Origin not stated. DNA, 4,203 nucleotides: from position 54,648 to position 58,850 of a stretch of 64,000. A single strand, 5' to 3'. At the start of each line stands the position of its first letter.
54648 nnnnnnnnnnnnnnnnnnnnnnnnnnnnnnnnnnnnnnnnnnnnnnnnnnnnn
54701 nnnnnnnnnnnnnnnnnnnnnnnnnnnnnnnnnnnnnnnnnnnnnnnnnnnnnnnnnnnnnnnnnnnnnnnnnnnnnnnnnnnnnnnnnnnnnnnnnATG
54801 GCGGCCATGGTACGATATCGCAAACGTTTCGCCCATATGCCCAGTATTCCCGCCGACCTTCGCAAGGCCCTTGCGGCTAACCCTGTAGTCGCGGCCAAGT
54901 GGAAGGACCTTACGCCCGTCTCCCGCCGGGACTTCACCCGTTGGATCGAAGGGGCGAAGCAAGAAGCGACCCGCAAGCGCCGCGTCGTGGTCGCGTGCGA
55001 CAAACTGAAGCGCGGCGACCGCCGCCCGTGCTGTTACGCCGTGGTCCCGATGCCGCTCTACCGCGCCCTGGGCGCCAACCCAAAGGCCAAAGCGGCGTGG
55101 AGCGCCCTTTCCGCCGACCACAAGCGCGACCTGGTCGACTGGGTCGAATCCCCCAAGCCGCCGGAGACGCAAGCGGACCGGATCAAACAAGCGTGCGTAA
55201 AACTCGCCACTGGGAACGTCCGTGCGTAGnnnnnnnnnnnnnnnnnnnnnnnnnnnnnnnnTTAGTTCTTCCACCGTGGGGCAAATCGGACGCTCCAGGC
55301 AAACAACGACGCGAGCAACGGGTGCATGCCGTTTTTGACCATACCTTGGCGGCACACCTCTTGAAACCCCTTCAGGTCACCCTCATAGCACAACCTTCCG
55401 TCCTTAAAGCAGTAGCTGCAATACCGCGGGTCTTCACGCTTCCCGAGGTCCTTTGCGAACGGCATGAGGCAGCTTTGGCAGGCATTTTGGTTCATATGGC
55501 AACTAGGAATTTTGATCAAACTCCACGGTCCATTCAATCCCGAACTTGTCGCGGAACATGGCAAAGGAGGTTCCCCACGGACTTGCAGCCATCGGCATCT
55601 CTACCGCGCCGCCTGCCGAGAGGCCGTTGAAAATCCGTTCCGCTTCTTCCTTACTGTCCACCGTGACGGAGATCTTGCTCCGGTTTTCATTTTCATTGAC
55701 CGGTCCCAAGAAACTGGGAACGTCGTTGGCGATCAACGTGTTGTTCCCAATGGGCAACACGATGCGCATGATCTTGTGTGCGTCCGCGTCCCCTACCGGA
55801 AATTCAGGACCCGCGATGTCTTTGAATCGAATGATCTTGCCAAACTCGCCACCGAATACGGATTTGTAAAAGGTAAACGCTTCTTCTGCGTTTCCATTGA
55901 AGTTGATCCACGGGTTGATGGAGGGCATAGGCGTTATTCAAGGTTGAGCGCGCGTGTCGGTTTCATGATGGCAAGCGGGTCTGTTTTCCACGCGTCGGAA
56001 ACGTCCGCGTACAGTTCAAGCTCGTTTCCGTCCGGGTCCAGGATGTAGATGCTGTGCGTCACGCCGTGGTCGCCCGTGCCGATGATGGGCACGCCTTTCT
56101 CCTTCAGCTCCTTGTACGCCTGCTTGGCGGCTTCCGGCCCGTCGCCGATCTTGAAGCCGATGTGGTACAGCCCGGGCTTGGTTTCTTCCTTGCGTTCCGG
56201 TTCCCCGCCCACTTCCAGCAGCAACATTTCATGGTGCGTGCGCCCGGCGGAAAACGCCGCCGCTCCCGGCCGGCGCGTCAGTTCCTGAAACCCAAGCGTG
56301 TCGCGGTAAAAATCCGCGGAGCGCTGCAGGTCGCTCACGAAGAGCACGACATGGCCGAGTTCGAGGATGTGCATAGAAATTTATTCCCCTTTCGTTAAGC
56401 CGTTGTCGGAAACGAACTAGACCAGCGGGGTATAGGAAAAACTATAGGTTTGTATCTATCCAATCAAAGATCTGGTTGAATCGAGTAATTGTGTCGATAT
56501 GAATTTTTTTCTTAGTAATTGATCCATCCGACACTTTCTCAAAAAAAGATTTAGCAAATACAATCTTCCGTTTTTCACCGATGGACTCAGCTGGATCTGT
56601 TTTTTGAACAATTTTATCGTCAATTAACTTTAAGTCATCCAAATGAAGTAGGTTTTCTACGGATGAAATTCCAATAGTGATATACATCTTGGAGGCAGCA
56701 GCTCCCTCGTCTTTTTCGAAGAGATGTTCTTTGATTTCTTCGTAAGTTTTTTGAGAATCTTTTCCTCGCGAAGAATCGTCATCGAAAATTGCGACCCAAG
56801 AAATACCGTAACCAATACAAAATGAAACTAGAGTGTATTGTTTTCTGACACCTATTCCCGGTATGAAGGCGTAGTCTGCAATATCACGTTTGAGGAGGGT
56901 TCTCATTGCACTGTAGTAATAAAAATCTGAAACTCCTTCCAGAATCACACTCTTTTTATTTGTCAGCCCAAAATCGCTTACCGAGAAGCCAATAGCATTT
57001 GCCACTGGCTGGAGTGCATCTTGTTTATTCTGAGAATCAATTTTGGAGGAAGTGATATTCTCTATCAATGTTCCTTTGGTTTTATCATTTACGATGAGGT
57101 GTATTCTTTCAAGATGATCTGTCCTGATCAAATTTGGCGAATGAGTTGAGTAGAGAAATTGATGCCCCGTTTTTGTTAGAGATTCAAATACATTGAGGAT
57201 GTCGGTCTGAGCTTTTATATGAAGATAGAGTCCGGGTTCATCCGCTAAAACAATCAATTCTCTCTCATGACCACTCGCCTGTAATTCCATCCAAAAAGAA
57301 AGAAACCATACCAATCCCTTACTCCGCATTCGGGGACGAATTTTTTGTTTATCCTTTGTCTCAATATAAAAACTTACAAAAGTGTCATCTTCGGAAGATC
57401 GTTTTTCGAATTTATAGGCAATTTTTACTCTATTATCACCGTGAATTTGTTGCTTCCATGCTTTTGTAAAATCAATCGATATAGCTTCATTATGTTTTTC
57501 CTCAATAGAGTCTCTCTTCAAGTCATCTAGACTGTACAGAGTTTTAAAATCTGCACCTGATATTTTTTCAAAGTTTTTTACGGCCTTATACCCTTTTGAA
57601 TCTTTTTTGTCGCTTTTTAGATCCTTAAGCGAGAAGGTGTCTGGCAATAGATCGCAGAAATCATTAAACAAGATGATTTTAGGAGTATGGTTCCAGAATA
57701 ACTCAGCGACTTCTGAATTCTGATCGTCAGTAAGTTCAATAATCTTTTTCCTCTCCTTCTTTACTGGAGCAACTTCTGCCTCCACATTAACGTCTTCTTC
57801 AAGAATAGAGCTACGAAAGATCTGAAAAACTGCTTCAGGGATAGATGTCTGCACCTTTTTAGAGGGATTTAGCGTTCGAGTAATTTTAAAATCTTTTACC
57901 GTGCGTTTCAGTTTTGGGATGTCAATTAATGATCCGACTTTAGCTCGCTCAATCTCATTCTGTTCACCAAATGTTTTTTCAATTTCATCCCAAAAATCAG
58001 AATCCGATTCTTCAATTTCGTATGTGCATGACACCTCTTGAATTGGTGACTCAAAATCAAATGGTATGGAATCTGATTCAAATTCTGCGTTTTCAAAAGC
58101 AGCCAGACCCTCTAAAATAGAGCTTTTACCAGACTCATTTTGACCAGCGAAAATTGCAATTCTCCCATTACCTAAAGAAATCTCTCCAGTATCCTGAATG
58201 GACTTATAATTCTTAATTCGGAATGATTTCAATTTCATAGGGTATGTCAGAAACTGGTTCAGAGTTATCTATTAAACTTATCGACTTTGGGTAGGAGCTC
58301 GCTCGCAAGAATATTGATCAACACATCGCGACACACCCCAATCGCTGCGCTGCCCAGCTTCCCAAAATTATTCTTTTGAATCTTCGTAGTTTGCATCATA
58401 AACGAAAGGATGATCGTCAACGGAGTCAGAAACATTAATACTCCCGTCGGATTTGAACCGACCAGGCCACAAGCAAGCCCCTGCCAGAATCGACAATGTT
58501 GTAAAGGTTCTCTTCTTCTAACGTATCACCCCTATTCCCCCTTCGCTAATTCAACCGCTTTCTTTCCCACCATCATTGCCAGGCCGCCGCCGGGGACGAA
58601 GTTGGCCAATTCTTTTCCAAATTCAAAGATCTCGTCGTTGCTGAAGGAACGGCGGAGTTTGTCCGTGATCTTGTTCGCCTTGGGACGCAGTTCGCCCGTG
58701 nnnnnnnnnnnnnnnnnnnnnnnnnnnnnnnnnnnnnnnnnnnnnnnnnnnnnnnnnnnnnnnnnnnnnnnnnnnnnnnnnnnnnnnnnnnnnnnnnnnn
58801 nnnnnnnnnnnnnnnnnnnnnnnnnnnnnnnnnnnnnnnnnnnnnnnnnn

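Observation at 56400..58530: Low-GC islet encoding a standalone OLD-family ATPase/Toprim nuclease, bounded by 17-bp direct repeats and carrying a tRNA 3'-end fragment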

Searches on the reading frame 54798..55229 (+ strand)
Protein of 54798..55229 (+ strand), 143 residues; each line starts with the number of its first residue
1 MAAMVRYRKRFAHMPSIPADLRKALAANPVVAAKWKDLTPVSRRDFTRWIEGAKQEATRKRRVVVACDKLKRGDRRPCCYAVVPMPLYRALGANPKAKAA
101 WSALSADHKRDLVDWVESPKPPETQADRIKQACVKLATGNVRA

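Call 38: search_protein_families(library=pfam, proteins=[window:54798-55229:+], max_evalue=0.01)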
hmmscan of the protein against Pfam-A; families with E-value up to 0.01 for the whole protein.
window:54798-55229:+ (143 aa): 1 family
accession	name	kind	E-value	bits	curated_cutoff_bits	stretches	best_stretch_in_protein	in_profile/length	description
PF13376.11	OmdA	-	7.5e-36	122.3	25.6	2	17-73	4-60/60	Bacteriocin-protection, YdeI or OmpD-Associated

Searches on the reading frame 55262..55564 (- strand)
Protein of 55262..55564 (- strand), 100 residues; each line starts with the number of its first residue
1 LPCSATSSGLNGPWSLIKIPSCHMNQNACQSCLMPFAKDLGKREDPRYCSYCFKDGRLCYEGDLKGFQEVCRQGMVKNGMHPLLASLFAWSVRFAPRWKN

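Call 38: search_protein_families(library=pfam, proteins=[window:55262-55564:-], max_evalue=0.01)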
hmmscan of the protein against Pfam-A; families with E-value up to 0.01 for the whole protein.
window:55262-55564:- (100 aa): 1 family
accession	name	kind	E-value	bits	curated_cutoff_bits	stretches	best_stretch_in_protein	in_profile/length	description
PF12674.12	Zn_ribbon_2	-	2.2e-09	38.3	22.5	1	29-80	2-59/81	Putative zinc ribbon domain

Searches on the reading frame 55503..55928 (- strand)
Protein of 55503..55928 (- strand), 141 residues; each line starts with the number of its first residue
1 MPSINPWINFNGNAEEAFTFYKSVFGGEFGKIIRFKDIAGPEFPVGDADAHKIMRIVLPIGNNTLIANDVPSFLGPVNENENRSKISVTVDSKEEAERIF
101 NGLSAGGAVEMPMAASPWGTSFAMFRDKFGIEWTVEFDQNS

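Call 4: search_protein_families(library=pfam, proteins=[window:55503-55928:-], max_evalue=0.01)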
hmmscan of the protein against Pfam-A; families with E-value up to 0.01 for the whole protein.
window:55503-55928:- (141 aa): 2 families
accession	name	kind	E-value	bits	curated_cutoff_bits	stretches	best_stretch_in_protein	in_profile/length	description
PF06983.19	3-dmu-9_3-mt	-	1.3e-09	39.1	24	1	4-135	3-115/116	3-demethylubiquinone-9 3-methyltransferase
PF00903.31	Glyoxalase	-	5.7e-09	36.8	20.6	1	11-134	9-120/121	Glyoxalase/Bleomycin resistance protein/Dioxygenase superfamily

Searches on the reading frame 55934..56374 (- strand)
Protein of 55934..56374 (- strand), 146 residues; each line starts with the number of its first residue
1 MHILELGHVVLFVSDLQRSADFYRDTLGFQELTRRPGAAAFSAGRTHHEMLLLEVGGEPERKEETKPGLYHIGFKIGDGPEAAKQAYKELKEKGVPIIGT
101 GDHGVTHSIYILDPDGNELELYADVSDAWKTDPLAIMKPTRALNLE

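Call 4: search_protein_families(library=pfam, proteins=[window:55934-56374:-], max_evalue=0.01)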
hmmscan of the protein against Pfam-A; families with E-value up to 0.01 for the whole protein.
window:55934-56374:- (146 aa): 4 families
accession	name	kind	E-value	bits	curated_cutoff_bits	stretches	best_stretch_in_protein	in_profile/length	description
PF00903.31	Glyoxalase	-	1.5e-21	77.4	20.6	1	6-121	2-121/121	Glyoxalase/Bleomycin resistance protein/Dioxygenase superfamily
PF22677.2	Ble-like_N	-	2.8e-06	27.4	24.5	1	8-30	4-26/41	Bleomycin resistance protein-like N-terminal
PF13669.12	Glyoxalase_4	-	7.9e-06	26.6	27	1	8-108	2-104/109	Glyoxalase/Bleomycin resistance protein/Dioxygenase superfamily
PF18029.7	Glyoxalase_6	-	0.00014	22.9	23.6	1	9-121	2-105/106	Glyoxalase-like domain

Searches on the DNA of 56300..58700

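Call 31: search_rna_families(source=window, start=56300, end=58700, threshold=evalue, max_evalue=10, show_alignments=3)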
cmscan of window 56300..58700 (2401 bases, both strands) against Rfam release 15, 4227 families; matches with E-value up to 10: 2.
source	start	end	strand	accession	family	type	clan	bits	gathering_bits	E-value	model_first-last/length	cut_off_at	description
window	57698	57785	+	RF02706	TeloSII_ncR30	Gene; sRNA;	-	15.6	86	1.4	1-226/226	no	TeloSII non coding RNA 30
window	58082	58220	-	RF00372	sroH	Gene; sRNA;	-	12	80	7.2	1-161/161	no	sroH RNA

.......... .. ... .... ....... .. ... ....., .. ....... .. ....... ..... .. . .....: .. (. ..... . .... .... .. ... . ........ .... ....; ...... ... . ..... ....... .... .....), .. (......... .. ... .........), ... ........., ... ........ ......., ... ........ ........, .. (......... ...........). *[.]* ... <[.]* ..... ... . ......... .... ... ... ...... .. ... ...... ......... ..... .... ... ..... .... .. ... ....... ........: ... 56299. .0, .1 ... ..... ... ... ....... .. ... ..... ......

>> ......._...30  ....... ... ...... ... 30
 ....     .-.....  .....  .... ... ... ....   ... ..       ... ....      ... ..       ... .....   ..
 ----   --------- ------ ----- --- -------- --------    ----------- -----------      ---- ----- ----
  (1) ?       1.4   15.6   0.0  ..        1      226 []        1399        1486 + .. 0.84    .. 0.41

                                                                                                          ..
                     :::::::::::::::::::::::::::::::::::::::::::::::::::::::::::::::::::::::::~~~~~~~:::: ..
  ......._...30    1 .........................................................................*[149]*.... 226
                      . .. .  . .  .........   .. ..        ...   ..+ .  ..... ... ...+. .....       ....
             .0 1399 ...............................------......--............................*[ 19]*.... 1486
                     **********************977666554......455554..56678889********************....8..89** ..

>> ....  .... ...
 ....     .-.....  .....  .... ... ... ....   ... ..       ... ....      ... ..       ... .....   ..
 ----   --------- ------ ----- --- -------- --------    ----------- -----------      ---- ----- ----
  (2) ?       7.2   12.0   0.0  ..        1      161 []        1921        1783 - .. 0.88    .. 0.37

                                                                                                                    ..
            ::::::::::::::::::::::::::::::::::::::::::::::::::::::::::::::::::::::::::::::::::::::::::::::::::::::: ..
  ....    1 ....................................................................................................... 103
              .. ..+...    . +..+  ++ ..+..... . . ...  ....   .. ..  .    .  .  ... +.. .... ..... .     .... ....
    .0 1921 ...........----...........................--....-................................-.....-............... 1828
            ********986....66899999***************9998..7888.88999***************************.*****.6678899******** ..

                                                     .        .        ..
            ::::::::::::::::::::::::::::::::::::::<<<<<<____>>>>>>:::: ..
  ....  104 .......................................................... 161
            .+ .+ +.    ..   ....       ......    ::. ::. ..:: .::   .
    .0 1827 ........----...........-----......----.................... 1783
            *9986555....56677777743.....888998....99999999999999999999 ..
